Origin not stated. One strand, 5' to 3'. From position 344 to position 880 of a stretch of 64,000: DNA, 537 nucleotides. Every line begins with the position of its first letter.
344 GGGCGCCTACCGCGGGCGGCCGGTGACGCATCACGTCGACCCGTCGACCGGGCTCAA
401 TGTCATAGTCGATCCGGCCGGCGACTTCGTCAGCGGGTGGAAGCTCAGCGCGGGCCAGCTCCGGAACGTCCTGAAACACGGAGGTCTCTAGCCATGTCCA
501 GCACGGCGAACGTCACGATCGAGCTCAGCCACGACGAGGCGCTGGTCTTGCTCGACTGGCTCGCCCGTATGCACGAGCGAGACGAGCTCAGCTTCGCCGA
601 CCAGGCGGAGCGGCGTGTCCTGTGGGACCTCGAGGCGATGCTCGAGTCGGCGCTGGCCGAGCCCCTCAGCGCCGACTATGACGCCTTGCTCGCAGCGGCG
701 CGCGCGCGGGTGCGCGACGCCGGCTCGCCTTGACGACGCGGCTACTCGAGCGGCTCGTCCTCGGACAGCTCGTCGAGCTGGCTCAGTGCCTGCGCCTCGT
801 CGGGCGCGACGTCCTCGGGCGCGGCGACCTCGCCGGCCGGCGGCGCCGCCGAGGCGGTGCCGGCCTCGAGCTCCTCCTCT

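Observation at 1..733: Repeat-containing toxin C-terminal domain plus immunity-like ORF just upstream of the eCIS: a candidate payload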

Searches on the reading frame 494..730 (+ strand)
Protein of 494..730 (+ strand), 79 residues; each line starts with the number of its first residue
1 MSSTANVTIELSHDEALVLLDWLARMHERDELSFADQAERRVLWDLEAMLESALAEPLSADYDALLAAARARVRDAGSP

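Call 6: search_protein_families(library=pfam, proteins=[window:494-730:+], max_evalue=1)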
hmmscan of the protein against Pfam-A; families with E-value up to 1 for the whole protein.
window:494-730:+ (79 aa): 0 families

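Call 7: search_protein_families(library=ncbifam, proteins=[window:494-730:+], max_evalue=1)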
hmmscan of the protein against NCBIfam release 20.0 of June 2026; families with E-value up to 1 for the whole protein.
window:494-730:+ (79 aa): 0 families

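Call 8: find_encoding_contigs(protein=window:494-730:+, flank=10000, max_places=6)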
Protein window:494-730:+ (79 aa): 2 contigs read that carry it; 2 places shown.
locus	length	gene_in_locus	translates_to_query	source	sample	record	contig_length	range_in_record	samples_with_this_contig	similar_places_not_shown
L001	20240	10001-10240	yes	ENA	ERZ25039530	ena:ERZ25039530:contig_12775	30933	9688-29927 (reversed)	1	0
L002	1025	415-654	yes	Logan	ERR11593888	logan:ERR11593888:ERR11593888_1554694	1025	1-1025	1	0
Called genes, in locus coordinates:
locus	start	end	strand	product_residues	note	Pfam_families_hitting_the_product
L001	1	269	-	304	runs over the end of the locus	PF01522:Polysacc_deac_1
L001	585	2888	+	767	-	-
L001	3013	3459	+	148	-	PF13699:eCIS_core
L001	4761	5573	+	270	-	PF00004:AAA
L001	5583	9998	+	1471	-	-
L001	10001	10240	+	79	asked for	-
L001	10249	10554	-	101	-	-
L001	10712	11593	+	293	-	PF00691:OmpA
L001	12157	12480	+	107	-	PF13620:CarboxypepD_reg, PF13715:CarbopepD_reg_2 (weak)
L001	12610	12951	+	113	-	-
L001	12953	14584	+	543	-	PF04984:Phage_sheath_1, PF17482:Phage_sheath_1C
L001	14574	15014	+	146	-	PF06841:Phage_T4_gp19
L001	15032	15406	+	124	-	-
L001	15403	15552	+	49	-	PF20546:DUF6760 (weak)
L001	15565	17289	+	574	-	-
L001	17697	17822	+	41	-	PF06841:Phage_T4_gp19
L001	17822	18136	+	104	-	-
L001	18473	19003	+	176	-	-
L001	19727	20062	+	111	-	PF04717:Phage_base_V, PF20093:DUF6484 (faint)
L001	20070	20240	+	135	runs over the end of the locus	PF04965:GPW_gp25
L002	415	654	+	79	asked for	-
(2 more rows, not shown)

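Call 13: search_protein_families(library=pfam, proteins=[L001:585-2885:+, L001:2743-3456:+, L001:3601-5514:+, L001:4521-5570:+, L001:5583-9995:+, L001:3788-6490:+], max_evalue=0.01)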
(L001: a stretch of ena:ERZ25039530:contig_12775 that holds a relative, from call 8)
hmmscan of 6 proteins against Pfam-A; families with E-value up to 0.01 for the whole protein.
L001:585-2885:+ (767 aa): 0 families

L001:2743-3456:+ (238 aa): 1 family
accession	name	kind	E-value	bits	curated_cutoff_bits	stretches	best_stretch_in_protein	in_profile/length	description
PF13699.11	eCIS_core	-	1.7e-13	51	22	1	171-223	2-54/79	eCIS core domain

L001:3601-5514:+ (638 aa): 0 families

L001:4521-5570:+ (350 aa): 2 families
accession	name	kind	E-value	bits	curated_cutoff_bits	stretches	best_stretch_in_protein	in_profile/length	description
PF00004.35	AAA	-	2.5e-26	93.1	21.2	1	129-253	2-130/131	ATPase family associated with various cellular activities (AAA)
PF13401.12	AAA_22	-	0.0027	18.5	27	0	130-159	10-42/130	AAA domain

L001:5583-9995:+ (1471 aa): 2 families
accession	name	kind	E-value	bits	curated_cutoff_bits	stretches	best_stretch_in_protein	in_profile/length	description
PF11429.13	Colicin_D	-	6.6e-20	71.7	25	1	1381-1464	1-83/84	Colicin D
PF01442.23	Apolipoprotein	-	4.9e-06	26.8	90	0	574-794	27-164/190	Apolipoprotein A1/A4/E domain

L001:3788-6490:+ (901 aa): 1 family
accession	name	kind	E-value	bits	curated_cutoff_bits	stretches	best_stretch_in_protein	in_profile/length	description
PF22977.2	WHD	-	2.9e-08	34.1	27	1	3-45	111-154/221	Winged helix domain, variant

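Call 16: search_solved_structures(query=window:494-730:+, max_evalue=10, show_alignments=2)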
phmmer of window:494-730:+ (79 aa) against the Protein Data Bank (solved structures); distinct sequences matched with E-value up to 10: 0.

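Call 29: find_homologous_proteins(query=window:494-730:+, max_evalue=0.001)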
Query window:494-730:+ (79 aa): 85 proteins with E <= 0.001 among 105 candidates.
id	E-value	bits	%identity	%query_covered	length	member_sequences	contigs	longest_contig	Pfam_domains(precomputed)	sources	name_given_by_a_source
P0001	4.8e-41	155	100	100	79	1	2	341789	-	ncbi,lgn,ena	-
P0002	4.6e-23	98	67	91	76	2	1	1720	-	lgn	-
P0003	6.1e-23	98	61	95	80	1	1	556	-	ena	-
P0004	1.4e-22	97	63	81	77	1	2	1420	-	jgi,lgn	jgi:hypothetical protein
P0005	1.9e-22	96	67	89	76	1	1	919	-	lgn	-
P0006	3.8e-22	95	68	94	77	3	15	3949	-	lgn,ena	-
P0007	9.0e-22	94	66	94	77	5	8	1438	-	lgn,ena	-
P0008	1.4e-21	93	56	81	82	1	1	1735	-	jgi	-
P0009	1.6e-21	93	60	92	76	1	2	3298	-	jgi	jgi:hypothetical protein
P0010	1.7e-21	93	69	89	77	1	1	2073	-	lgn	-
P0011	1.9e-21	93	65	94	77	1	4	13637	-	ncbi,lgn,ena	-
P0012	2.1e-21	93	65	95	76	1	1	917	-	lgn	-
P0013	2.6e-21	93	64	94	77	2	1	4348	-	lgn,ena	-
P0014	3.6e-21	92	63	89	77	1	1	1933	-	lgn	-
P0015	6.5e-21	91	66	90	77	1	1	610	-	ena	-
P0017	1.5e-20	90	67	92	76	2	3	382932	-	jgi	jgi:hypothetical protein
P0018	2.2e-20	90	66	92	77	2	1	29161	-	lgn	-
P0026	1.8e-19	87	58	92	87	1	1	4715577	-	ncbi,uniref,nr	ncbi:hypothetical protein QEH68_17605 [Paenarthrobacter sp. OM7]|uniref:hypothetical protein n=1 Tax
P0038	1.6e-18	84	66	89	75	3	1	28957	-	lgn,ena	-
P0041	4.4e-18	82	65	91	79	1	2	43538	-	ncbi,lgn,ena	-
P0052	1.3e-17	81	62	92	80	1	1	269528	-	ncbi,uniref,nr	ncbi:hypothetical protein [Nocardioides sp. 616]|uniref:hypothetical protein n=1 Tax=Nocardioides sp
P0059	2.6e-17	80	63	89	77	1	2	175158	-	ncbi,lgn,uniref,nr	ncbi:hypothetical protein CLV30_11188 [Haloactinopolyspora alba]|uniref:Uncharacterized protein n=1 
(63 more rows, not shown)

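Call 30: find_encoding_contigs(protein=P0026, flank=10000, max_places=2)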
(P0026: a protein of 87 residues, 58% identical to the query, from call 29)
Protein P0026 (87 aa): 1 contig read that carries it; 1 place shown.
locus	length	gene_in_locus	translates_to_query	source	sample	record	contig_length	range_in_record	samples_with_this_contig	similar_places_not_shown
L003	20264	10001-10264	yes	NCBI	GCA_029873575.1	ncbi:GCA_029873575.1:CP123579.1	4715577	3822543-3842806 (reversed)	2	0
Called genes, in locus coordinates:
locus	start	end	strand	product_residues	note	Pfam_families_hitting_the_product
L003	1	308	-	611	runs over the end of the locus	PF01019:G_glu_transpept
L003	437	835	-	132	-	-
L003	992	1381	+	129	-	-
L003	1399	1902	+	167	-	PF00583:Acetyltransf_1, PF13673:Acetyltransf_10, PF13508:Acetyltransf_7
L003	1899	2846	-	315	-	-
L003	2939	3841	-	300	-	-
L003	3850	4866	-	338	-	PF01145:Band_7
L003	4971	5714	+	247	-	PF00293:NUDIX, PF19368:WHD_AraR (weak), PF21906:WHD_NrtR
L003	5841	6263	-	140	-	PF00583:Acetyltransf_1, PF12568:PanZ, PF13673:Acetyltransf_10, PF13508:Acetyltransf_7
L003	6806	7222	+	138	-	-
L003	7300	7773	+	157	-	PF00583:Acetyltransf_1, PF13673:Acetyltransf_10 (weak), PF13508:Acetyltransf_7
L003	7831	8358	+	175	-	PF13302:Acetyltransf_3, PF00583:Acetyltransf_1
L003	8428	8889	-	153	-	-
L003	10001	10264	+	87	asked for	-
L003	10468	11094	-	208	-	-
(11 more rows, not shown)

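Call 31: find_encoding_contigs(protein=P0052, flank=10000, max_places=2)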
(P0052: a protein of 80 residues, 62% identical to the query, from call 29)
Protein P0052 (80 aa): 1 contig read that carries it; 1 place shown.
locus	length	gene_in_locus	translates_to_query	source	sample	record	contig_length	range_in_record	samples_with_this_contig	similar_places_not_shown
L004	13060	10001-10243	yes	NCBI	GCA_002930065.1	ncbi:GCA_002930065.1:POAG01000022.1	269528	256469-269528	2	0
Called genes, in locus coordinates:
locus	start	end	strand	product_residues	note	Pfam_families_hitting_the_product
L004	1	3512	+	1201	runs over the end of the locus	PF02384:N6_Mtase (weak), PF20473:MmeI_Mtase (faint), PF07669:Eco57I, PF13482:RNase_H_2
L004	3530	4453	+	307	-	PF18864:AbiTii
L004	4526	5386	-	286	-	PF03372:Exo_endo_phos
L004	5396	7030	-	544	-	PF03703:bPH_2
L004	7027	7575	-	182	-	PF03703:bPH_2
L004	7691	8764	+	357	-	PF01926:MMR_HSR1, PF02421:FeoB_N, PF06071:YchF-GTPase_C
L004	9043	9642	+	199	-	-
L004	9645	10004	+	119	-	PF15586:Imm8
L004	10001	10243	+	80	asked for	-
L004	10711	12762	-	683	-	PF06609:TRI12, PF00083:Sugar_tr, PF07690:MFS_1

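Call 32: find_encoding_contigs(protein=P0059, flank=10000, max_places=2)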
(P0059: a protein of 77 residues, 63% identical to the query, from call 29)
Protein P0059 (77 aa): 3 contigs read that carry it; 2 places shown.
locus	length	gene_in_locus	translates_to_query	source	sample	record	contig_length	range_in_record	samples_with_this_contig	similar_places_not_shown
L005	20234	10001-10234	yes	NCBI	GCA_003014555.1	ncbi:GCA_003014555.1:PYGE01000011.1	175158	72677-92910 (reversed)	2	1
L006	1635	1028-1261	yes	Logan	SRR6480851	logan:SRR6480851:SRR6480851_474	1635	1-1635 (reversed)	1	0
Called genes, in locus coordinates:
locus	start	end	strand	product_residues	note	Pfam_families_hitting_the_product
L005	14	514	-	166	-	PF07452:CHRD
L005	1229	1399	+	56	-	-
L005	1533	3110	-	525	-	-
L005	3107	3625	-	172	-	PF04542:Sigma70_r2, PF07638:Sigma70_ECF, PF08281:Sigma70_r4_2, PF04545:Sigma70_r4, PF13384:HTH_23 (weak)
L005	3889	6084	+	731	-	PF03176:MMPL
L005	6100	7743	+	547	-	PF00890:FAD_binding_2 (weak), PF01266:DAO, PF01946:Thi4 (weak), PF07992:Pyr_redox_2 (faint), PF12831:FAD_oxidored, PF01593:Amino_oxidase, PF13450:NAD_binding_8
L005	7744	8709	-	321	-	-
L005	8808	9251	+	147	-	PF13302:Acetyltransf_3 (weak), PF13527:Acetyltransf_9 (weak), PF00583:Acetyltransf_1, PF13673:Acetyltransf_10, PF13508:Acetyltransf_7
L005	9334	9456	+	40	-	-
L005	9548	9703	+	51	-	-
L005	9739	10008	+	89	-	PF11429:Colicin_D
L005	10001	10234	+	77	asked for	-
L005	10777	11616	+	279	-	PF00561:Abhydrolase_1, PF12697:Abhydrolase_6, PF12146:Hydrolase_4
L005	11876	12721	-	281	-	PF09995:MPAB_Lcp_cat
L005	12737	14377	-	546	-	PF00561:Abhydrolase_1, PF08386:Abhydrolase_4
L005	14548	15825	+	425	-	PF13796:Sensor, PF07730:HisKA_3, PF13581:HATPase_c_2 (weak), PF02518:HATPase_c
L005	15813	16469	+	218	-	PF00072:Response_reg, PF08281:Sigma70_r4_2 (weak), PF00196:GerE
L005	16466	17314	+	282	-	PF13349:DUF4097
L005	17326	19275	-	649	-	PF00330:Aconitase, PF00694:Aconitase_C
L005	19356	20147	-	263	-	PF13560:HTH_31, PF01381:HTH_3, PF17765:MLTR_LBD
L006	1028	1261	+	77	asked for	-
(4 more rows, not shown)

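Call 33: find_encoding_contigs(protein=P0017, flank=10000, max_places=2)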
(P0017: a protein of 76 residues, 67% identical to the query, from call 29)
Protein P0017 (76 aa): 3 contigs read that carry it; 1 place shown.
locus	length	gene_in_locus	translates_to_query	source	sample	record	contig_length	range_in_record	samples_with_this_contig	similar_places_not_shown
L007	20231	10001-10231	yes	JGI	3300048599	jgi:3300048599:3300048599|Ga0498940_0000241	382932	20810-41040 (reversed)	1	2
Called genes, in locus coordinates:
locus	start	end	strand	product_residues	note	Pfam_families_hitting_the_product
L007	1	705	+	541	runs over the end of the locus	PF02776:TPP_enzyme_N, PF00205:TPP_enzyme_M, PF02775:TPP_enzyme_C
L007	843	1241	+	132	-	-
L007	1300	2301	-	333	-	PF07584:BatA (weak), PF00092:VWA, PF13519:VWA_2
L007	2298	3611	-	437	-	PF00089:Trypsin, PF13365:Trypsin_2, PF00595:PDZ, PF13180:PDZ_2, PF17820:PDZ_6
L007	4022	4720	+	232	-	PF01471:PG_binding_1 (faint), PF00877:NLPC_P60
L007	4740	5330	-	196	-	PF02629:CoA_binding, PF13380:CoA_binding_2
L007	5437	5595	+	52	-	-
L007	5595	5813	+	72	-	PF00403:HMA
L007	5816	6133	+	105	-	PF02583:Trns_repr_metal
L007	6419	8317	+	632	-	PF00672:HAMP (weak), PF00990:GGDEF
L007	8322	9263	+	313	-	-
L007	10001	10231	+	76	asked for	-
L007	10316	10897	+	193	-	-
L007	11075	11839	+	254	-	-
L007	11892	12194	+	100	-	-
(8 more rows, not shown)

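Call 34: find_encoding_contigs(protein=P0041, flank=10000, max_places=2)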
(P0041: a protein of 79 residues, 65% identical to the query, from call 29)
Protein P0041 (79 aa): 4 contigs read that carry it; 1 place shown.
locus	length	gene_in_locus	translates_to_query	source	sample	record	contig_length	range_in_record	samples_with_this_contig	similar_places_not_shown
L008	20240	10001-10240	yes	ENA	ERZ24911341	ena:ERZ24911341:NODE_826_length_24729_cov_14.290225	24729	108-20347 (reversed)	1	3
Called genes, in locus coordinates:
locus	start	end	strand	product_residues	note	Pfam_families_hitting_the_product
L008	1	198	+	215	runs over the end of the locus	PF01694:Rhomboid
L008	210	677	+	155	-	PF04073:tRNA_edit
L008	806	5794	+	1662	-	PF20148:DUF6531, PF05593:RHS_repeat (weak), PF25023:TEN_YD-shell, PF05593:RHS_repeat, PF25023:TEN_YD-shell (weak), PF05593:RHS_repeat (weak), PF25023:TEN_YD-shell (weak)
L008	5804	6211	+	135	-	-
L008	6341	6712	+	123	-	-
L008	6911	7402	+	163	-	-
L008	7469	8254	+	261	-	-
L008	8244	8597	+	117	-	PF15586:Imm8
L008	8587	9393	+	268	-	PF24722:DUF7674 (weak)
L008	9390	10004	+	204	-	-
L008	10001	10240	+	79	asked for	-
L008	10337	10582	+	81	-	-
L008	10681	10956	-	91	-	PF11625:DUF3253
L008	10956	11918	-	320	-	PF20434:BD-FAE (weak), PF07859:Abhydrolase_3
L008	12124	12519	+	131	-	PF00903:Glyoxalase, PF22677:Ble-like_N (faint)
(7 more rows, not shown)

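Call 35: find_encoding_contigs(protein=P0018, flank=10000, max_places=2)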
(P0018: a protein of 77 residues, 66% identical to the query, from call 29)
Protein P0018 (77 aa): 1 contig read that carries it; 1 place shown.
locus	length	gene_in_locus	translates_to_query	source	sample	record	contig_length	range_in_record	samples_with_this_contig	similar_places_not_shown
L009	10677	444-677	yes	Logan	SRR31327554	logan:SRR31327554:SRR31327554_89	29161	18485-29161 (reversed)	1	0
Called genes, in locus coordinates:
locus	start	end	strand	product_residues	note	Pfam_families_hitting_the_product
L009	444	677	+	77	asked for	-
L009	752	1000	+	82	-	-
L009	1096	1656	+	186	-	PF04542:Sigma70_r2, PF08281:Sigma70_r4_2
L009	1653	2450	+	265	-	-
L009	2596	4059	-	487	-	PF13439:Glyco_transf_4, PF00534:Glycos_transf_1, PF13692:Glyco_trans_1_4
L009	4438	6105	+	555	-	PF00561:Abhydrolase_1, PF08386:Abhydrolase_4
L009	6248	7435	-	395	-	PF00108:Thiolase_N, PF02803:Thiolase_C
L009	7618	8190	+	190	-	-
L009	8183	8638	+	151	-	-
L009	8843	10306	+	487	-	PF13396:PLDc_N (weak), PF13091:PLDc_2, PF00614:PLDc (weak), PF13091:PLDc_2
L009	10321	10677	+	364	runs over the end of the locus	-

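Call 36: find_encoding_contigs(protein=P0038, flank=10000, max_places=2)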
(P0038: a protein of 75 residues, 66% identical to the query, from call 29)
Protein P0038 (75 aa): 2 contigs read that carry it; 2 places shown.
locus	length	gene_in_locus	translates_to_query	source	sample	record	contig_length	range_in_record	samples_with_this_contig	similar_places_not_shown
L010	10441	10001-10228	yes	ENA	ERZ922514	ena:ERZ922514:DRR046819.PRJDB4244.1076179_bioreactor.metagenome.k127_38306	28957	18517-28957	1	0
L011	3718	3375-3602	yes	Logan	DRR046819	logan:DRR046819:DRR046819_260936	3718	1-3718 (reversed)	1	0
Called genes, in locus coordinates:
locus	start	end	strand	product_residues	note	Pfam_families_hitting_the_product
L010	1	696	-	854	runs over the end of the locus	PF13175:AAA_15, PF11398:DUF2813 (faint), PF13304:AAA_21, PF20469:OLD-like_TOPRIM, PF00717:Peptidase_S24 (faint)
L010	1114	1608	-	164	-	-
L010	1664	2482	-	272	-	-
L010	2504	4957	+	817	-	PF02463:SMC_N (faint), PF13555:AAA_29 (faint), PF20703:nSTAND1 (faint), PF13304:AAA_21 (faint), PF00684:DnaJ_CXXCXGXG (faint), PF00005:ABC_tran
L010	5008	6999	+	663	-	PF00069:Pkinase, PF07714:PK_Tyr_Ser-Thr, PF01636:APH (weak)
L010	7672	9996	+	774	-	PF11429:Colicin_D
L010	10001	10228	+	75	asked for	-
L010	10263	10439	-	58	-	?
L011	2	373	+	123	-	?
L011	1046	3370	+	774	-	PF11429:Colicin_D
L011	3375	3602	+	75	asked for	-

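Call 38: find_homologous_proteins(query=L001:5583-9692:+, max_evalue=0.00001)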
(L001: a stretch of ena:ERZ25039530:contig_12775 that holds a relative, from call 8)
Query L001:5583-9692:+ (1370 aa): 1 proteins with E <= 0.00001 among 8000 candidates.
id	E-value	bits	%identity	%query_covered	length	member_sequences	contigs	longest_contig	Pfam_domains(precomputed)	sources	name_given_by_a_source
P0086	1.5e-78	283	35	49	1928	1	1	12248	-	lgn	-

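Call 40: find_encoding_contigs(protein=P0086, flank=10000, max_places=2)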
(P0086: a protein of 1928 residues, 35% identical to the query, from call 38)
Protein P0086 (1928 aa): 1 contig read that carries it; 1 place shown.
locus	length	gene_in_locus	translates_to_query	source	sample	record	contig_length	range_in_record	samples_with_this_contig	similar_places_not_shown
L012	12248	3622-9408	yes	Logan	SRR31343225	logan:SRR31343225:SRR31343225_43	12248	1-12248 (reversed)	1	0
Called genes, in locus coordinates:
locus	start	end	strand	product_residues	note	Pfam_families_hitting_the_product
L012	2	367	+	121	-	?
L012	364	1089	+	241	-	PF00005:ABC_tran, PF13304:AAA_21 (faint)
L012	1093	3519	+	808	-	PF02687:FtsX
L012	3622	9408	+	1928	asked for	-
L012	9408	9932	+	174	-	-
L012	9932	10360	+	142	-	-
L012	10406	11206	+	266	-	PF02311:AraC_binding, PF12833:HTH_18, PF00165:HTH_AraC (weak)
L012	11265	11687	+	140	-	PF09391:DUF2000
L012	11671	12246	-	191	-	?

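Call 46: find_related_loci(query=A1, collection=metagenome_contigs, flank=6000)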
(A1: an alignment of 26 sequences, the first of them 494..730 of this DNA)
Query A1 (79 aa) in metagenome_contigs; peptide patterns used: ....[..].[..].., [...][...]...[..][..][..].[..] (x = any residue, [..] = any of these).
335 stretches matched a pattern; 295 encode a relative of the query (tblastn E <= 1e-3); the best 80 are kept; 80 distinct loci.
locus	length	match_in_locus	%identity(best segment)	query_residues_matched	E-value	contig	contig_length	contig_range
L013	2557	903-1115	65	6-76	2e-26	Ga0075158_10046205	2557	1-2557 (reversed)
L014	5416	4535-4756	65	3-76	2e-26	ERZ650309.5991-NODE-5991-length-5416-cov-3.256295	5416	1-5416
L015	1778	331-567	61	6-79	2e-25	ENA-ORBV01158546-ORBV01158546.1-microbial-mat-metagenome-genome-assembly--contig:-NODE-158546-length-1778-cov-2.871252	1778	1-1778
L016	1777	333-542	60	6-75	5e-25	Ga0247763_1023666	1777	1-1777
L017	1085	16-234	58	7-79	5e-25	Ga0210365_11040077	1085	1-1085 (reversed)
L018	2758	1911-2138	62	2-77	3e-24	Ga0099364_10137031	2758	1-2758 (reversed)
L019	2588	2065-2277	54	5-75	4e-24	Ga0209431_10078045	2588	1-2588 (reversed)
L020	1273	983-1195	59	6-76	3e-24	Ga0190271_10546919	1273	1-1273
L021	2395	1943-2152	59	6-75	4e-24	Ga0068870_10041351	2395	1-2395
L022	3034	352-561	59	6-75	4e-24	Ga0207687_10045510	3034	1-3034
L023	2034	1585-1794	59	6-75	6e-24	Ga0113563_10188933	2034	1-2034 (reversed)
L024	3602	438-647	59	6-75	8e-24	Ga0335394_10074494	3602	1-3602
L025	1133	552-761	60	7-76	5e-24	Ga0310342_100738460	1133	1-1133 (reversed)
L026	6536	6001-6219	58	6-78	3e-23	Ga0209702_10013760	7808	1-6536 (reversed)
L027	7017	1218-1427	59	6-75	3e-23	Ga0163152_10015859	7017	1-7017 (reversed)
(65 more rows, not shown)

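Call 49: predict_structure(alignment_id=A1)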
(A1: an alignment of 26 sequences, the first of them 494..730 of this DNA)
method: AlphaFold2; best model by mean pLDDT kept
length: 79 residues; sequences in the alignment: 26
mean_pLDDT: 90.2   pTM: 0.77
mean pLDDT of the five models: 90.2, 90.1, 89.7, 89.7, 87.4
residues with pLDDT >= 90: 59; 70-90: 15; 50-70: 4; < 50: 1
segments of 3 or more residues with pLDDT < 50: none
pLDDT, mean of each block of 10 residues (from residue 1): 78 97 87 88 94 95 97 84
secondary structure, 60 per line:
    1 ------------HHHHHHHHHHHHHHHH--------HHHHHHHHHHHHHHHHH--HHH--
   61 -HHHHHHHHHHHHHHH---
elements in order: H13-28 H37-53 H62-76
